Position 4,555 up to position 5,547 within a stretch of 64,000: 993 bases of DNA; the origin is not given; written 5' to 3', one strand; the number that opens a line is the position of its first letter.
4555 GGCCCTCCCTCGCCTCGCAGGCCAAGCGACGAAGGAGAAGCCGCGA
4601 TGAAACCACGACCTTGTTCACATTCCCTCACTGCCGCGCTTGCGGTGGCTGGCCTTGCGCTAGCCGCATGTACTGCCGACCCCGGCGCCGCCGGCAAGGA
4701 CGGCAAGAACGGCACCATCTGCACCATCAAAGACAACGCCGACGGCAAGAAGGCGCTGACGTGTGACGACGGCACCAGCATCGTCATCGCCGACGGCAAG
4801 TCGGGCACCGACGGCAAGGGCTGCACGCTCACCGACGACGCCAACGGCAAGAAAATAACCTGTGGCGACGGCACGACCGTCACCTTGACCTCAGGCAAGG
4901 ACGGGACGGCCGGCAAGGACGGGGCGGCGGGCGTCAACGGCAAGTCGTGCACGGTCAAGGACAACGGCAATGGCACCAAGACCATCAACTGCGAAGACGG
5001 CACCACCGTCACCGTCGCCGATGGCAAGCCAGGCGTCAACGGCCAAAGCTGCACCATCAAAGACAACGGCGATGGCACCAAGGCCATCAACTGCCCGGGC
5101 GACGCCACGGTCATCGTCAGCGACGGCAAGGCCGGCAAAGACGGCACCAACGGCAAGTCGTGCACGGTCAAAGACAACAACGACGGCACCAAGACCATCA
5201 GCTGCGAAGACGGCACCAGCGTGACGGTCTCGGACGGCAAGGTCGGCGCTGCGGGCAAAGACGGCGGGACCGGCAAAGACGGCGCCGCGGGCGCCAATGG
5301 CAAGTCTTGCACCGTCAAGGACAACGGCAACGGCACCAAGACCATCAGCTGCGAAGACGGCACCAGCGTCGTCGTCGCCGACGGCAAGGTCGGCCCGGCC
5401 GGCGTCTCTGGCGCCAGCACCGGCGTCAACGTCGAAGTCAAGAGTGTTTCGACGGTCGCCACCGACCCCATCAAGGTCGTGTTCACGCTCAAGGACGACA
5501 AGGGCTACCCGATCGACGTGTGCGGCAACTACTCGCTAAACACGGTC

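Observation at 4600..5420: Decahaem MtrC/OmcA-type cytochrome mounted on a haem-free, disulfide-stapled repeat stalk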

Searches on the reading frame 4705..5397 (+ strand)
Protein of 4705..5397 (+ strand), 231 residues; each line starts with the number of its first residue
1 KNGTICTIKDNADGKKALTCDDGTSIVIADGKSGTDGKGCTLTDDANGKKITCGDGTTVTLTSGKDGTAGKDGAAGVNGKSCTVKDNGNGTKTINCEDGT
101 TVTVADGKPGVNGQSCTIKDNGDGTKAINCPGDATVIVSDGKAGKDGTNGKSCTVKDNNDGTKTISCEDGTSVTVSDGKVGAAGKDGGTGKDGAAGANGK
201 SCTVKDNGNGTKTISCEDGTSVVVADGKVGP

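Call 41: search_protein_representatives(protein=window:4705-5397:+)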
Query: 231 residues. Proteins with E-value up to 0.001 (for the whole library): 1033; up to 1e-10: 316; up to 1e-30: 54. The best 150 are listed.
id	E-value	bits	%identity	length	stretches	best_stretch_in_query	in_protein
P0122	1.9e-81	289.7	56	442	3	4-191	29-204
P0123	1.2e-79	283.8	46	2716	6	69-228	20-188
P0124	7.1e-69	248.6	59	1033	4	70-230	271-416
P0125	4.4e-57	210.0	56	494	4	75-181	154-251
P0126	1.3e-56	208.5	49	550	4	3-199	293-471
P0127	2.3e-53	197.8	44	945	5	36-185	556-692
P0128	2.8e-53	197.5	42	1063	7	2-175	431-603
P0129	3.4e-53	197.3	50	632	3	76-192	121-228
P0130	2.9e-52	194.2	51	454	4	66-187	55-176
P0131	7.4e-51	189.6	47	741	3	26-230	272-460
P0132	4.5e-49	183.8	58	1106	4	29-230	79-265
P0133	9.0e-49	182.8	50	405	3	102-230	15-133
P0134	5.8e-48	180.1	51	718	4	140-228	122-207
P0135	9.5e-48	179.4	56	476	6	80-177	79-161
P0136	7.7e-46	173.2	54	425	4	5-111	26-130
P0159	3.1e-35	138.5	57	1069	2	105-206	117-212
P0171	3.0e-31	125.4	63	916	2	107-230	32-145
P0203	1.2e-24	103.8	59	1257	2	140-228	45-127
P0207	2.2e-23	99.7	58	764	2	149-230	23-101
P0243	1.4e-18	84.0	51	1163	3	2-108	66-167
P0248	3.7e-18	82.6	53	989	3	139-225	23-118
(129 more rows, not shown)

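Call 47: search_protein_families(library=pfam, alignment_id=A2, max_evalue=0.0001)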
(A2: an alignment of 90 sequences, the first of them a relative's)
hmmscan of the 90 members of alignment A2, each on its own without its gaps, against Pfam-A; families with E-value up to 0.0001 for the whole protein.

A. member 1, P0122 (442 aa): 2 families
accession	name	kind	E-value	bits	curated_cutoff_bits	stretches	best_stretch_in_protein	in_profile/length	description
PF19079.5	CFSR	-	9.6e-13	48.6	27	0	169-205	9-49/49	Collagen-flanked surface repeat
PF07202.18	Tcp10_C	-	6.9e-06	26.1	36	0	275-287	19-31/35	T-complex protein 10 C-terminus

B. families by the number of members that match (of 90 scanned): 54 families (the first 25 are shown)
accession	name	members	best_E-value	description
PF19079.5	CFSR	58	4.6e-166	Collagen-flanked surface repeat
PF01391.23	Collagen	33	7.2e-58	Collagen triple helix repeat (20 copies)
PF16378.10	DUF4988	26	1.2e-12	Domain of unknown function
PF23657.1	DUF7151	11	1.4e-66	Domain of unknown function (DUF7151)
PF00630.25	Filamin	8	1.1e-08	Filamin/ABP280 repeat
PF22113.1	Mtrc-MtrF_II-IV_dom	6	5.9e-60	Outer membrane cytochrome MtrC/MtrF-like, domains II/IV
PF14522.11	Cytochrome_C7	5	2.3e-14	Cytochrome c7 and related cytochrome c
PF14537.11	Cytochrom_c3_2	5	2.3e-11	Cytochrome c3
PF25784.1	BigA_N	5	6.3e-09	BigA and YdbA N-terminal beta barrel domain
PF07202.18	Tcp10_C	5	6.3e-08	T-complex protein 10 C-terminus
PF22112.2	OmcA-like_N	4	1.9e-14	OmcA-like N-terminal domain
PF02736.25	Myosin_N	4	2.8e-08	Myosin N-terminal SH3-like domain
PF03781.23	FGE-sulfatase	3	2e-45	Sulfatase-modifying factor enzyme 1-like domain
PF13385.13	Laminin_G_3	3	1.1e-29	Concanavalin A-like lectin/glucanases superfamily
PF09699.15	Paired_CXXCH_1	3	2.1e-08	Doubled CXXCH motif (Paired_CXXCH_1)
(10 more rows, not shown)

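Call 49: search_solved_structures(query=window:4705-5397:+, max_evalue=1, show_alignments=2)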
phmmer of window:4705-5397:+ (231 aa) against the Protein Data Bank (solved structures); distinct sequences matched with E-value up to 1: 3.
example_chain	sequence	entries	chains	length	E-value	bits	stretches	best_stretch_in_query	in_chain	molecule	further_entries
9zdk_S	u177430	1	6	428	0.019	18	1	112-184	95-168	gp76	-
9h2q_B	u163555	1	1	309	0.13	15.3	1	2-176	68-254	Autophagy-related protein 16-1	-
3l6v_A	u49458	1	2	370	0.27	14.3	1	12-126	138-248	DNA gyrase subunit A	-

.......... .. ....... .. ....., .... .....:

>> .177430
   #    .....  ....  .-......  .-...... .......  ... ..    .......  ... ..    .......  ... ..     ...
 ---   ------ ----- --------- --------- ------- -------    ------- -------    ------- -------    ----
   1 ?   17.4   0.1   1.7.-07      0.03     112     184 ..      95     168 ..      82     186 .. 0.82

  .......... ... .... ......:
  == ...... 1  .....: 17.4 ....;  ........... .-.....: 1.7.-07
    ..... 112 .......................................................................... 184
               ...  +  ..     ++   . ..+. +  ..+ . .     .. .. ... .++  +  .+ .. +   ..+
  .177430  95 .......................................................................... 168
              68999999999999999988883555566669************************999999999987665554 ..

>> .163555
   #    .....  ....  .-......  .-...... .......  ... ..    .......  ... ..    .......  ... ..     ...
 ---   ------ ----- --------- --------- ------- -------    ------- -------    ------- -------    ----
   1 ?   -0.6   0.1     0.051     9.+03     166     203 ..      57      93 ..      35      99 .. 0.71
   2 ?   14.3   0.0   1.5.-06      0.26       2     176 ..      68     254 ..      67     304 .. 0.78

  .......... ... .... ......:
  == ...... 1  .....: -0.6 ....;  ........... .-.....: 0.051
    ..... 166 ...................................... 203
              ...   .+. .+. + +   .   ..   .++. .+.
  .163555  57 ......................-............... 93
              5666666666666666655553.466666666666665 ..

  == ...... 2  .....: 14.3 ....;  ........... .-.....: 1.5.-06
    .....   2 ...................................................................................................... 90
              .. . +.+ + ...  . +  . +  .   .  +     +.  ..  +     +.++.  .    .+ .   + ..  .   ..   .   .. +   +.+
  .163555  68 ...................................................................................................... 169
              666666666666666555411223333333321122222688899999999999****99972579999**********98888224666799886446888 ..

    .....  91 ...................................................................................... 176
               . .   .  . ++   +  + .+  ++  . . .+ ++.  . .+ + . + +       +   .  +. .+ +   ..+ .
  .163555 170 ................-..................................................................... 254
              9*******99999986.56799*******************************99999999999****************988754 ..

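Call 81: list_cluster_members(proteins=[P0132, P0159, P0171, P0203, P0207, P0243, P0248, P0122, P0124, P0127])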
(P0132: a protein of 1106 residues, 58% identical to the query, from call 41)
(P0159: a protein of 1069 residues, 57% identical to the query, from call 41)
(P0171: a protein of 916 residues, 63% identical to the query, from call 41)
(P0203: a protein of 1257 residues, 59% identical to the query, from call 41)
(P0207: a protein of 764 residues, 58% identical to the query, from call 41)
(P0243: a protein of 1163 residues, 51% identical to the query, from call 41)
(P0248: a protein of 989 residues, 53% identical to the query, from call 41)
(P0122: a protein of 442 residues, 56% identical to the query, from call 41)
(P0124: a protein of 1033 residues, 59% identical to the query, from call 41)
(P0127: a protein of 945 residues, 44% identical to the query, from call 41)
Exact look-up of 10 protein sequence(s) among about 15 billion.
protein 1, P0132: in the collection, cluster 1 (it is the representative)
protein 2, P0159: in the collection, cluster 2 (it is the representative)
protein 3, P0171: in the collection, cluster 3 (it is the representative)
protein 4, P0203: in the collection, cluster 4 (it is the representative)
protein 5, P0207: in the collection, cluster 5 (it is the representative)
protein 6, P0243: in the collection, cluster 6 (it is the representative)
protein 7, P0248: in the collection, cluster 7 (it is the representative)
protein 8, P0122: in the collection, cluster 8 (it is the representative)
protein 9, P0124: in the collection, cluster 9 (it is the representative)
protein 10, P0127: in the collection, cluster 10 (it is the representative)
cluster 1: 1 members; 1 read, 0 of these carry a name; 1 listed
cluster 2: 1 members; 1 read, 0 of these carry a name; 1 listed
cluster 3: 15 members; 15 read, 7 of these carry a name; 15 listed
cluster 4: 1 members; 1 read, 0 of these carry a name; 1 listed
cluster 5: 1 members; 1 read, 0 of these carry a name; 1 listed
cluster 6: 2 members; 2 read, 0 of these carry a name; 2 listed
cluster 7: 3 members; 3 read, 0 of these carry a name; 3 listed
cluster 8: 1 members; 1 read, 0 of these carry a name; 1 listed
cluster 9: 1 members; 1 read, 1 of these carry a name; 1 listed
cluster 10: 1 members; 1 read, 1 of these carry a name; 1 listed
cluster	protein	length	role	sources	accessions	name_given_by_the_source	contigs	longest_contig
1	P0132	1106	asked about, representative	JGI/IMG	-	-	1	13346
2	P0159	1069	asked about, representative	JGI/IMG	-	-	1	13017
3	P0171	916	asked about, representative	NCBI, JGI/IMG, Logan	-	OmcA/MtrC family decaheme c-type cytochrome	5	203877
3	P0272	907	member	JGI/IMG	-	OmcA/MtrC family decaheme c-type cytochrome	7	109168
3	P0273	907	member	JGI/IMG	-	OmcA/MtrC family decaheme c-type cytochrome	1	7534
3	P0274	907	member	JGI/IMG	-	OmcA/MtrC family decaheme c-type cytochrome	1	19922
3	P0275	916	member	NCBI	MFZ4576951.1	MAG: OmcA/MtrC family decaheme c-type cytochrome [Myxococcota bacterium]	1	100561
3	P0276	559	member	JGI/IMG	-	OmcA/MtrC family decaheme c-type cytochrome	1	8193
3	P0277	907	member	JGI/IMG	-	OmcA/MtrC family decaheme c-type cytochrome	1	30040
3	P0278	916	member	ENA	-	-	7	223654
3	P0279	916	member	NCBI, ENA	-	-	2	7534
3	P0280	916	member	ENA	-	-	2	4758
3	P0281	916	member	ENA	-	-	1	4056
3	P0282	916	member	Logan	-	-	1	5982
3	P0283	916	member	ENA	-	-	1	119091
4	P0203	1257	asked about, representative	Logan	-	-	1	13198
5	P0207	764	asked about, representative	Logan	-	-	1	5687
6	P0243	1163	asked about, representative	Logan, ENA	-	-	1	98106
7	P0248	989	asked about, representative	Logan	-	-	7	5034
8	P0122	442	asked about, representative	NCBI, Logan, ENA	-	-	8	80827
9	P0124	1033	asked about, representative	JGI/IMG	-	hypothetical protein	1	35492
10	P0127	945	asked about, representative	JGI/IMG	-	hypothetical protein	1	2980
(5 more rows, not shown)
